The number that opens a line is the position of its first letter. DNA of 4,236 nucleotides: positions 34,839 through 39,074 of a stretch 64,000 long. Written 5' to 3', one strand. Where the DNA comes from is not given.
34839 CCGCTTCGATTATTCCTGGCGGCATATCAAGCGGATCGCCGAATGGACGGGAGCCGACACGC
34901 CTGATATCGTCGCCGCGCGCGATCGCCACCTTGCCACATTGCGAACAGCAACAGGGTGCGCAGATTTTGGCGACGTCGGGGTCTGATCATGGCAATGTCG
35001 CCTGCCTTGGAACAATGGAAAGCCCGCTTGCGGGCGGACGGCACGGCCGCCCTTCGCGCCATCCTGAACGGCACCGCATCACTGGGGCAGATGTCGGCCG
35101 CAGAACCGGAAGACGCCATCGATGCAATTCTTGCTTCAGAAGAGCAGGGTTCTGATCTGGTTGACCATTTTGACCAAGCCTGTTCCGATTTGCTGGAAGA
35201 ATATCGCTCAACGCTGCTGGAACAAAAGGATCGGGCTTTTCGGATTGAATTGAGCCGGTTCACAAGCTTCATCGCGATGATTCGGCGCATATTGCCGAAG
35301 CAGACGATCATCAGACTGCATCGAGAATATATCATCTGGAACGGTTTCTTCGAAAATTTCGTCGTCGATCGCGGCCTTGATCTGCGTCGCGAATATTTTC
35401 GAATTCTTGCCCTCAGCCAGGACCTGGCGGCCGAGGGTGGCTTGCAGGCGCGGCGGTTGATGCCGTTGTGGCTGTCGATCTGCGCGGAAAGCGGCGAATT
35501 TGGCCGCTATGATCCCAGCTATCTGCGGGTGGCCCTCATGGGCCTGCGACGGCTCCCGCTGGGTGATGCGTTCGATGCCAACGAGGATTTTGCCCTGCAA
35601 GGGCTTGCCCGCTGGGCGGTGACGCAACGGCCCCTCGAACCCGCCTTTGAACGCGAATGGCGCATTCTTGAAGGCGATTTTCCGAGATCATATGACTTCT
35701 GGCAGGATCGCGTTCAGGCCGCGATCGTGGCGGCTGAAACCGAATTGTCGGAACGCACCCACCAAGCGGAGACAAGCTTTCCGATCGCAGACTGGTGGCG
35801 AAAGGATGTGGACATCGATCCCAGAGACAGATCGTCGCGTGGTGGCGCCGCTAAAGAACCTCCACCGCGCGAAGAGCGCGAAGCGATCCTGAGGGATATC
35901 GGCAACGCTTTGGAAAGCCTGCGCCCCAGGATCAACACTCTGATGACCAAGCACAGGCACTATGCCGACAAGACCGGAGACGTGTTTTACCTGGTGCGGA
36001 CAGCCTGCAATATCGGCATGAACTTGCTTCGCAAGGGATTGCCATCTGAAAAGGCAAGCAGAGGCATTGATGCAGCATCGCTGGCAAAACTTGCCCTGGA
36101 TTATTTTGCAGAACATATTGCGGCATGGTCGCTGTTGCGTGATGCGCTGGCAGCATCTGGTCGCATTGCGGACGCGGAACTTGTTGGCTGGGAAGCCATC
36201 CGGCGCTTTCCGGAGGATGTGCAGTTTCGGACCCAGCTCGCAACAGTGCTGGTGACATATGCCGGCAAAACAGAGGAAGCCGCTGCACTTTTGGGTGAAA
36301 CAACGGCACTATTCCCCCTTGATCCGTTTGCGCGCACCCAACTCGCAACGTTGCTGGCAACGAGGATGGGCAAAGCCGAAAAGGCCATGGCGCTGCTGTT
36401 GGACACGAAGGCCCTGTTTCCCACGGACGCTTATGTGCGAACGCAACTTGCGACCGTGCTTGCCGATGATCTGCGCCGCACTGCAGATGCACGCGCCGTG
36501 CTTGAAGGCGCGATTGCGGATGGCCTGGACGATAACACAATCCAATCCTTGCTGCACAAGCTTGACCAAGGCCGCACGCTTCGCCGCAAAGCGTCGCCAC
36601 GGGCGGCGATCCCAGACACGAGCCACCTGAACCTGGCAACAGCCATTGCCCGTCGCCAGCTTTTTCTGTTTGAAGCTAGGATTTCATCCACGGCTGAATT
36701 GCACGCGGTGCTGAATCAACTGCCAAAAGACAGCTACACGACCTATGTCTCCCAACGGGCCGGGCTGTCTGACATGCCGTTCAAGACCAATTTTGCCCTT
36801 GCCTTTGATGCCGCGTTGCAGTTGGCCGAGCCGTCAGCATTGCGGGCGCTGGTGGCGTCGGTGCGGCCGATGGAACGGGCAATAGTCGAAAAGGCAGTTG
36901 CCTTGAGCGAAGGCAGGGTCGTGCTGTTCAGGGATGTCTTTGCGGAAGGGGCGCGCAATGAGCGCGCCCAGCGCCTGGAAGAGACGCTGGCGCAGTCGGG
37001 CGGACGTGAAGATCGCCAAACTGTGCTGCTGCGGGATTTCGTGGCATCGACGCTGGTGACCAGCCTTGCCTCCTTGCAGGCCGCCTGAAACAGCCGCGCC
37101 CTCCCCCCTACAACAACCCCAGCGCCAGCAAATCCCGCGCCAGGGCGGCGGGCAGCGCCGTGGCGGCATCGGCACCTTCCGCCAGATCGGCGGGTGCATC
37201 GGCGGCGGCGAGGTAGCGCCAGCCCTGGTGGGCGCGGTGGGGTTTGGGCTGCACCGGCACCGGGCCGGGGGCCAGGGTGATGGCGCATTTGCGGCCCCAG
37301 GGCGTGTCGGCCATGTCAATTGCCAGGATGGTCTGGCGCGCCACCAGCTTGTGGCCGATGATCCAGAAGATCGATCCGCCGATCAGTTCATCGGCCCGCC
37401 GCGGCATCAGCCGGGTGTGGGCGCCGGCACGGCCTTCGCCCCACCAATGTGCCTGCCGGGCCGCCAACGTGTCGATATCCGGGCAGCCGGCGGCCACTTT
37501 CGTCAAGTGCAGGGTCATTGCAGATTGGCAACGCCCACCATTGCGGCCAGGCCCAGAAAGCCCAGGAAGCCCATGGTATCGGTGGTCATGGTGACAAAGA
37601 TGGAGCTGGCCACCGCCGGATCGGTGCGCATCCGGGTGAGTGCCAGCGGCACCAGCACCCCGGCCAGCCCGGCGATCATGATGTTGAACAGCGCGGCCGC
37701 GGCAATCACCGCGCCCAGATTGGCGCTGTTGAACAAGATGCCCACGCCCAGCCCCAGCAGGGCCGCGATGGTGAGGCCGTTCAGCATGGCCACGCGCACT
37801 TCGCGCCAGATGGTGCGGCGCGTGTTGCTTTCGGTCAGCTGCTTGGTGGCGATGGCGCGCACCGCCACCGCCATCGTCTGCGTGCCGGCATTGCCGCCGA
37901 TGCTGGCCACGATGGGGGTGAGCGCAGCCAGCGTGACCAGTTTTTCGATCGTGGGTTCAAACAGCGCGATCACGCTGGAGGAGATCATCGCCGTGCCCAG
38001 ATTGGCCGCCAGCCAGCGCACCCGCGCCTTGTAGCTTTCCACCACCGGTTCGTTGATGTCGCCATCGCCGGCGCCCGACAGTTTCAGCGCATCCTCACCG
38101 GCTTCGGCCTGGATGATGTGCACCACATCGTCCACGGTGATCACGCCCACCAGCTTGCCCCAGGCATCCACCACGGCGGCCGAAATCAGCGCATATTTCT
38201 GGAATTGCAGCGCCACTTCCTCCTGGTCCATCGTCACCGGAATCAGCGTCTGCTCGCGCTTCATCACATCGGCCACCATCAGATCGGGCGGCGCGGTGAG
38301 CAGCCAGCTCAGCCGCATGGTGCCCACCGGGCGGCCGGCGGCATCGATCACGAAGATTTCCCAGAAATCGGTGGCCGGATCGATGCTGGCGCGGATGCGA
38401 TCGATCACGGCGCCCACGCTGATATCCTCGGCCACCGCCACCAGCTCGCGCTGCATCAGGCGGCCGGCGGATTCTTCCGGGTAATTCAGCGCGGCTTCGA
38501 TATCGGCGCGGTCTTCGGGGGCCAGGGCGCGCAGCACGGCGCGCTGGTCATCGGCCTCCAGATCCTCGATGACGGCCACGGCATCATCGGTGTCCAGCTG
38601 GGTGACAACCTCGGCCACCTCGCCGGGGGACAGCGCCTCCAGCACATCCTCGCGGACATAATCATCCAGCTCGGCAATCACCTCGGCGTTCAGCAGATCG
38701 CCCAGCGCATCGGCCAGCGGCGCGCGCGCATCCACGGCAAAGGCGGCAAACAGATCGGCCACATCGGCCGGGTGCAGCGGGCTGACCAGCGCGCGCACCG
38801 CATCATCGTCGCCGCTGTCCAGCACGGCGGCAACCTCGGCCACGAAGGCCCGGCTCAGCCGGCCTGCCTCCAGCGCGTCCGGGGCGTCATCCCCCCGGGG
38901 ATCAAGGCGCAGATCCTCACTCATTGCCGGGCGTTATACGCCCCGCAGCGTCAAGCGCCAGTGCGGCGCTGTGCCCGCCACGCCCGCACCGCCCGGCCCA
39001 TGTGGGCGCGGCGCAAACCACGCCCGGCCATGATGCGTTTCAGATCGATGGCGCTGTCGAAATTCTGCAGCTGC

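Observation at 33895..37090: Compositionally foreign two-gene cassette of unknown function between lepA and the DUF1489-mgtE block (best candidate for an undescribed system)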

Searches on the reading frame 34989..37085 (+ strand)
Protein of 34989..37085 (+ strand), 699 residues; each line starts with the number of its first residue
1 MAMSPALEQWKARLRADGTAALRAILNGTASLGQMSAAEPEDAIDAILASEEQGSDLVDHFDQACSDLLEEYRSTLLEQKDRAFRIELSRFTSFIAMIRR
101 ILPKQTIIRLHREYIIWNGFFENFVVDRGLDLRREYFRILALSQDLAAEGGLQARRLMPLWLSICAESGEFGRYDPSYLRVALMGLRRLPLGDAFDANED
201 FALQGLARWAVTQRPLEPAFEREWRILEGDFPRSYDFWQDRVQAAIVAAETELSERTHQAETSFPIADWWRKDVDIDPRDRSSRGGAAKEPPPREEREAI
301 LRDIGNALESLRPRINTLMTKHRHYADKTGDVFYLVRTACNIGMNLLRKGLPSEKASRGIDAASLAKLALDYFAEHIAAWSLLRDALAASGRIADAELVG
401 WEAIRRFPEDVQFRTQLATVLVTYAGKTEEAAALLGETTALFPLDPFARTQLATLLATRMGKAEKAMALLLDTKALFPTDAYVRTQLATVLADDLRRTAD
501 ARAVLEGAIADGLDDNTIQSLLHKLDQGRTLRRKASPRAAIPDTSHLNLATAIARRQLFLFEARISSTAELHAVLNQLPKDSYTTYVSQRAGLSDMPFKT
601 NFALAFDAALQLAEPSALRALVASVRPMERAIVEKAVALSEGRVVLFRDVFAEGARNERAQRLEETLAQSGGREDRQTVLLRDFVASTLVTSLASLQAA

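Call 4: search_protein_families(library=pfam, proteins=[window:34989-37085:+], max_evalue=1)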
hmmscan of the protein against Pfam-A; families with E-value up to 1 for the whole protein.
window:34989-37085:+ (699 aa): 5 families
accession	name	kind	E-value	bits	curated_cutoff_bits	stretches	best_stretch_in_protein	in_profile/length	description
PF13428.12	TPR_14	-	6.1e-08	33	23.5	1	385-419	9-43/44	Tetratricopeptide repeat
PF14559.12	TPR_19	-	5.4e-07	30.3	25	3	425-485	4-63/68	Tetratricopeptide repeat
PF13431.12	TPR_17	-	0.00015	22.2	24.4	0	402-431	4-32/34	Tetratricopeptide repeat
PF18734.6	HEPN_AbiU2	-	0.022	14.7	26.8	1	56-113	6-60/193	AbiU2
PF24575.1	TPR_Slam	-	0.025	15.4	35.2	1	454-501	54-101/104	Surface lipoprotein assembly modifier, N-terminal TPR repeats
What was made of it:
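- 36105..36566 (+): Gene B, TPR region (aa 373-526): 4 helix-pair repeats plus a further helix. The closest relatives are 664-666 aa and have one unit fewer. Pfam TPR_14 and TPR_19 (call 4).
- On TPR repeat proteins (Pfam clan TPR): B aa 385-485 matches TPR_14 at 33 bits (cut-off 23.5) and TPR_19 at 30.3 bits (cut-off 25) (call 4).
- On HEPN ribonucleases (incl. AbiU2): B aa 56-113 matches HEPN_AbiU2 at 14.7 bits against a cut-off of 26.8 (call 4).
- Checked: Corrections: B can be placed in part, because it carries Pfam TPR_14 and TPR_19 repeats at aa 385-485 (call 4).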

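Call 5: search_protein_families(library=padloc, proteins=[window:34989-37085:+], max_evalue=1)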
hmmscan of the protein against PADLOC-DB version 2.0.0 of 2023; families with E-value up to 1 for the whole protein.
window:34989-37085:+ (699 aa): 0 families

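Call 6: search_protein_families(library=ncbifam, proteins=[window:34989-37085:+], max_evalue=1)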
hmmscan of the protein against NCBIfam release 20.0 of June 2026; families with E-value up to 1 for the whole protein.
window:34989-37085:+ (699 aa): 1 family
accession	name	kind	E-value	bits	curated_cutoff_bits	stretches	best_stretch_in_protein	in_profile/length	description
NF052415.1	T3SS_chap_SctY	equivalog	0.28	11.7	70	1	456-514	15-72/106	type III secretion apparatus assembly chaperone SctY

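Call 7: search_protein_families(library=phrogs, proteins=[window:34989-37085:+], max_evalue=1)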
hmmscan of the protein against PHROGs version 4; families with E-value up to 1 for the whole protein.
window:34989-37085:+ (699 aa): 1 family
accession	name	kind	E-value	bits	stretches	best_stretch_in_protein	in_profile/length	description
phrog_24569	-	unknown function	0.098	13.6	0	461-478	17-34/67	-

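Call 9: search_solved_structures(query=window:34989-37085:+, max_evalue=10)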
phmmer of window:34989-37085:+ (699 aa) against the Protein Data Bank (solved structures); distinct sequences matched with E-value up to 10: 11.
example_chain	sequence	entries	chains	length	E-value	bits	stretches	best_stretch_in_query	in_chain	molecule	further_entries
5fzq_A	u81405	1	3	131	0.0021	19.9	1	416-524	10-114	DESIGNED TPR PROTEIN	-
5fzr_A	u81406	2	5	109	0.0037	19.1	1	381-469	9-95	DESIGNED TPR PROTEIN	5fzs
1w3b_A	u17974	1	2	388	0.025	16.3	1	378-485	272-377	UDP-N-ACETYLGLUCOSAMINE--PEPTIDE N-ACETYLGLUCOSAMINYLTRANSFERASE 110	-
6eou_A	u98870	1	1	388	0.026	16.2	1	378-485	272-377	UDP-N-acetylglucosamine--peptide N-acetylglucosaminyltransferase 110 kDa subunit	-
8far_A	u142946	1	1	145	0.03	16.1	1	362-466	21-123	I432-1-CC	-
11kc_A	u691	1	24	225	0.041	15.6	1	347-478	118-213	Designed nanoparticle O43-TM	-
8cus_A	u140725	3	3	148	0.051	15.3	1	362-466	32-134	I432-1(NaCl) Chain A | I432-1(Imd) Chain A | I432-1-X3 Chain A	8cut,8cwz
7yeh_B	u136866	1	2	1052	0.15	13.8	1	378-491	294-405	UDP-N-acetylglucosamine--peptide N-acetylglucosaminyltransferase 110 kDa subunit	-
7yea_A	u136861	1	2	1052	0.15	13.8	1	378-491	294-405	UDP-N-acetylglucosamine--peptide N-acetylglucosaminyltransferase 110 kDa subunit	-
7ntf_A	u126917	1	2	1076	0.17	13.6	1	378-491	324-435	Isoform 1 of UDP-N-acetylglucosamine--peptide N-acetylglucosaminyltransferase 110 kDa subu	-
7p14_B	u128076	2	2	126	0.83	11.3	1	377-440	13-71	Sybody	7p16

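Call 11: find_homologous_proteins(query=window:34989-37085:+)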
Query window:34989-37085:+ (699 aa): 168 proteins with E <= 0.001 among 8000 candidates; the best 120 are listed.
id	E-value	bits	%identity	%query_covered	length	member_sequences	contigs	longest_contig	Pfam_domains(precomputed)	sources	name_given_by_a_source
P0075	5.7e-295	998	68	100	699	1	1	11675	PF14559.13,PF11846.15,PF09613.17,PF13428.13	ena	-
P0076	1.4e-289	980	67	100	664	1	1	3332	-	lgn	-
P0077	3.7e-287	972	67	100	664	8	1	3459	-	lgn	-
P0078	4.3e-287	972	66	100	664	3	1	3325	PF14559.13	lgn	-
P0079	3.9e-284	962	66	100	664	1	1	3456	PF14559.13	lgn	-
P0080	1.0e-279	948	64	100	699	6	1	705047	PF14559.13,PF24575.2,PF13432.13,PF13428.13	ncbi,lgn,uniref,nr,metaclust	ncbi:tetratricopeptide repeat protein [Pseudaestuariivita atlantica]|uniref:Uncharacterized protein 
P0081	4.5e-274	929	63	100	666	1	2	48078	-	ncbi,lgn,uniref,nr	ncbi:hypothetical protein FHS82_004003 [Pseudochelatococcus lubricantis]|uniref:Tetratricopeptide re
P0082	9.5e-274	928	64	100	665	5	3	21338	-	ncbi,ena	-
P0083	5.9e-266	902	62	100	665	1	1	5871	-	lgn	-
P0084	6.0e-266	902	63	100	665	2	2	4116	-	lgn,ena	-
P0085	5.5e-255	866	61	100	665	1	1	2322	-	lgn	-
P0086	2.1e-253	861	60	100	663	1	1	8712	-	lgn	-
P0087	5.7e-249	846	58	100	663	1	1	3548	PF14559.13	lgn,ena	-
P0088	1.8e-246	838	58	99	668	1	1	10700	-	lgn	-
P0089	4.1e-231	787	55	100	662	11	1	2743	-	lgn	-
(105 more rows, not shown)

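Call 31: predict_structure(alignment_id=A2)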
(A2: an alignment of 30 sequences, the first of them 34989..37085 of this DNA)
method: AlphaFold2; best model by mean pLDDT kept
length: 699 residues; sequences in the alignment: 30
mean_pLDDT: 88.7   pTM: 0.90
mean pLDDT of the five models: 88.7, 88.3, 87.1, 86.6, 86.2
residues with pLDDT >= 90: 452; 70-90: 194; 50-70: 37; < 50: 16
segments of 3 or more residues with pLDDT < 50: 285-288, 652-655, 694-699
pLDDT, mean of each block of 10 residues (from residue 1): 79 95 95 89 92 90 97 91 91 96 96 90 77 94 93 87 90 88 93 72 94 92 93 83 92 87 93 89 61 93 95 97 89 93 94 93 96 89 95 95 94 96 93 96 93 95 97 94 95 96 96 92 95 72 84 96 96 93 93 81 90 85 81 87 62 58 82 77 90 43
secondary structure, 60 per line:
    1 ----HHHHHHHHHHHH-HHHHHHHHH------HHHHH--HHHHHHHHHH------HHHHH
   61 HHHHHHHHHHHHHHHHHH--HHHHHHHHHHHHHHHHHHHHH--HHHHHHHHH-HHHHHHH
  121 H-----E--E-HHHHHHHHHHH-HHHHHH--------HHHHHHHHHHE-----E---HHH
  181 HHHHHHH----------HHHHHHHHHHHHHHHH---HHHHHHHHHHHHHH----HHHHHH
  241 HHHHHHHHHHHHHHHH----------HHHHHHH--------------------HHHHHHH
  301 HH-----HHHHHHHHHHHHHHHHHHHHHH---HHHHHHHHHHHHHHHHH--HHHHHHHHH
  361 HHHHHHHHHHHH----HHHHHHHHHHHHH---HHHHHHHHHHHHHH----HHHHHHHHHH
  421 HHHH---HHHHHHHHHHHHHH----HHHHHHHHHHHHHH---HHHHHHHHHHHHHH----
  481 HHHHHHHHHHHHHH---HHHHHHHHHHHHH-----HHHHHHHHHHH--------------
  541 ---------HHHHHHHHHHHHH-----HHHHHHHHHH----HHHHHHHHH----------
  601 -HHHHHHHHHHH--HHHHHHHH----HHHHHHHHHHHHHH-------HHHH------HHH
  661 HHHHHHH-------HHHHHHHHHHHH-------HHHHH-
elements in order (helices of 4 or more, strands of 3 or more residues): H5-16 H18-26 H33-37 H40-49 H56-78 H81-101 H104-112 H114-121 H132-142 H144-149 H158-167 H178-187 H198-213 H217-230 H235-256 H267-273 H294-302 H308-329 H333-349 H352-372 H377-389 H393-406 H411-424 H428-441 H446-459 H463-476 H481-494 H498-510 H516-526 H550-562 H568-577 H582-590 H602-612 H615-622 H627-640 H648-651 H658-667 H675-686 H694-698
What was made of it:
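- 36105..36566 (+): Helix pattern of the model (call 31).
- On TPR repeat proteins (Pfam clan TPR): The model shows paired helices over aa 377-526 (call 31).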

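Call 34: fold_search(model_id=the predicted structure, library=pdb)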
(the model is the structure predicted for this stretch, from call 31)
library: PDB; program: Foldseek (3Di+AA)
matches with E <= 10: 1273; with E <= 0.001: 35
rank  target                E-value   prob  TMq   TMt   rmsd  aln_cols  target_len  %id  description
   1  8a3t_F                5.0e-05  1.00  0.27  0.36  15.9       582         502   13  S. cerevisiae APC/C-Cdh1 complex (released 2022-08-31)
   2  5g05_H                9.1e-05  1.00  0.26  0.36  18.0       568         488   13  Cryo-EM structure of combined apo phosphorylated APC (released 2016-05-25)
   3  6q6g_Y                9.4e-05  1.00  0.23  0.31  20.9       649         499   13  Cryo-EM structure of the APC/C-Cdc20-Cdk2-cyclinA2-Cks2 complex, the D1 box class (released 2019-09-11)
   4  9rtt_Q                1.4e-04  1.00  0.19  0.15  28.2       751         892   11  Activated Elongation Complex with IWS1 and ELOF1 (released 2025-09-03)
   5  9gaw_P                1.6e-04  1.00  0.24  0.33  16.5       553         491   14  High-resolution structure of the Anaphase-promoting complex/cyclosome (APC/C) bound to co-activator Cdh1 (released 2024-08-14)
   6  5g04_F                1.7e-04  1.00  0.27  0.36  16.4       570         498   14  Structure of the human APC-Cdc20-Hsl1 complex (released 2016-05-25)
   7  1w3b_B                1.8e-04  1.00  0.26  0.45  24.5       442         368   16  The superhelical TPR domain of O-linked GlcNAc transferase reveals structural similarities to importin alpha. (released 2004-09-09)
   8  4ui9_F                1.8e-04  1.00  0.27  0.35  16.5       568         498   14  Atomic structure of the human Anaphase-Promoting Complex (released 2015-06-17)
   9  6q6g_P                1.9e-04  1.00  0.26  0.36  17.1       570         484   14  Cryo-EM structure of the APC/C-Cdc20-Cdk2-cyclinA2-Cks2 complex, the D1 box class (released 2019-09-11)
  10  6eou                  2.0e-04  1.00  0.25  0.47  24.0       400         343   17  O-GlcNAc transferase TPR domain with the intellectual disability associated mutation L254F (released 2018-05-09)
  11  5khr_F                2.1e-04  1.00  0.26  0.35  16.5       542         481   14  Model of human Anaphase-promoting complex/Cyclosome complex (APC15 deletion mutant) in complex with the E2 UBE2C/UBCH1 (released 2016-08-24)
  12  5g04_H                2.3e-04  1.00  0.27  0.37  17.5       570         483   13  Structure of the human APC-Cdc20-Hsl1 complex (released 2016-05-25)
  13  7qdz_B                2.4e-04  1.00  0.22  0.14  27.6       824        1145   13  80S-bound human SKI complex in the closed state (released 2022-02-09)
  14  5dse_C                2.5e-04  1.00  0.18  0.18  33.3       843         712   13  Crystal Structure of the TTC7B/Hyccin Complex (released 2015-12-02)
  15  3lca_A                2.6e-04  1.00  0.24  0.34  25.9       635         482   13  Structure of Tom71 complexed with Hsp70 Ssa1 C terminal tail indicating conformational plasticity (released 2010-12-22)
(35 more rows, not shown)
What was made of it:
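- On TPR repeat proteins (Pfam clan TPR): Foldseek returns TPR solenoids (call 34).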

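Call 54: find_related_loci(query=A2, collection=viral_contigs, flank=10000)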
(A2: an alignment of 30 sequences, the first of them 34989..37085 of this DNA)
Query A2 (699 aa) in viral_contigs; peptide patterns used: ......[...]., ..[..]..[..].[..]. (x = any residue, [..] = any of these).
18 stretches matched a pattern; 1 encode a relative of the query (tblastn E <= 1e-3); 1 distinct loci.
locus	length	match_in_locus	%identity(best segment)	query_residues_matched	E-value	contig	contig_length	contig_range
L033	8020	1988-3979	65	1-699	0e+0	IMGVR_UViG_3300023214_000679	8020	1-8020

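Call 57: search_protein_families(library=pfam, proteins=[L033:143-1003:+, L033:4114-6057:+, L033:4003-5814:-, L033:6649-7980:-, L033:6599-6991:-, L033:5801-6307:-, L033:5948-6436:+, L033:7385-7753:-], max_evalue=0.01)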
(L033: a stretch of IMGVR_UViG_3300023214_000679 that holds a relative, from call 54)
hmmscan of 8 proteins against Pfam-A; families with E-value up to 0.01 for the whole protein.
L033:143-1003:+ (287 aa): 0 families

L033:4114-6057:+ (648 aa): 0 families

L033:4003-5814:- (604 aa): 2 families
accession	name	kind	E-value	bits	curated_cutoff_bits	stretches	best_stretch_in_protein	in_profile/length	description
PF20454.4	GpA_nuclease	-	7.2e-98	327.8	22.5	1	293-567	1-285/294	Terminase large subunit gpA, endonuclease domain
PF05876.18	GpA_ATPase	-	6.6e-89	298.2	25.6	1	37-283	1-247/247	Phage terminase large subunit gpA, ATPase domain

L033:6649-7980:- (444 aa): 2 families
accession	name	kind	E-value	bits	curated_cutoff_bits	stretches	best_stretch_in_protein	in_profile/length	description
PF19263.5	DUF5906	-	8.3e-11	43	27.6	1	186-289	1-108/114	Family of unknown function (DUF5906)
PF08706.16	D5_N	-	0.0012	19.6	22.4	1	17-130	13-129/145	D5 N terminal like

L033:6599-6991:- (131 aa): 0 families

L033:5801-6307:- (169 aa): 0 families

L033:5948-6436:+ (163 aa): 0 families

L033:7385-7753:- (123 aa): 0 families
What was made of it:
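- The pair is on the opposite strand to the packaging genes, as expected for an inserted cargo gene (call 57).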

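Call 96: search_protein_families(library=pfam, proteins=[L033:2-685:-], max_evalue=0.001)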
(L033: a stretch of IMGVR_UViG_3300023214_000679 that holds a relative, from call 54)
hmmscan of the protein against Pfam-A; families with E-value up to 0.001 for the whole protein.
L033:2-685:- (228 aa): 1 family
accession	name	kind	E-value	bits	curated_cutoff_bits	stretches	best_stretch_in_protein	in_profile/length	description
PF05136.18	Phage_portal_2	-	2.1e-66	225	32.9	1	2-211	34-250/354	Phage portal protein, lambda family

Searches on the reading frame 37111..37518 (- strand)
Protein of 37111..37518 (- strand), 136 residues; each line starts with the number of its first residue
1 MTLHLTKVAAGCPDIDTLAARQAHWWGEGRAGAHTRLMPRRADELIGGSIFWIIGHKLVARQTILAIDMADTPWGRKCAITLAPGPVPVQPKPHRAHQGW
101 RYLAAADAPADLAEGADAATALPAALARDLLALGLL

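Call 47: search_protein_families(library=pfam, proteins=[window:37111-37518:-], max_evalue=0.001)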
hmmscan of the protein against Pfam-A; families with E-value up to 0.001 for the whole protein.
window:37111-37518:- (136 aa): 1 family
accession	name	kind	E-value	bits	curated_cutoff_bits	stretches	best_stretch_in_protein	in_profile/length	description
PF07370.16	DUF1489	-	1.1e-39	135.8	25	1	5-136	1-138/138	Protein of unknown function (DUF1489)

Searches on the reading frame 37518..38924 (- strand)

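Call 47: search_protein_families(library=pfam, proteins=[window:37518-38924:-], max_evalue=0.001)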
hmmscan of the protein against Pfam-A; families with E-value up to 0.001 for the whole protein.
window:37518-38924:- (469 aa): 3 families
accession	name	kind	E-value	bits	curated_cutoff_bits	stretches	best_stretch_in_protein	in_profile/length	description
PF01769.21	MgtE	-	1.4e-29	103.3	27.6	1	336-458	1-124/125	Divalent cation transporter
PF03448.22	MgtE_N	-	1.7e-22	80.3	25.9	1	50-151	1-102/102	MgtE intracellular N domain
PF00571.33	CBS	-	3.3e-10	40.6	24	1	217-271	1-55/57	CBS domain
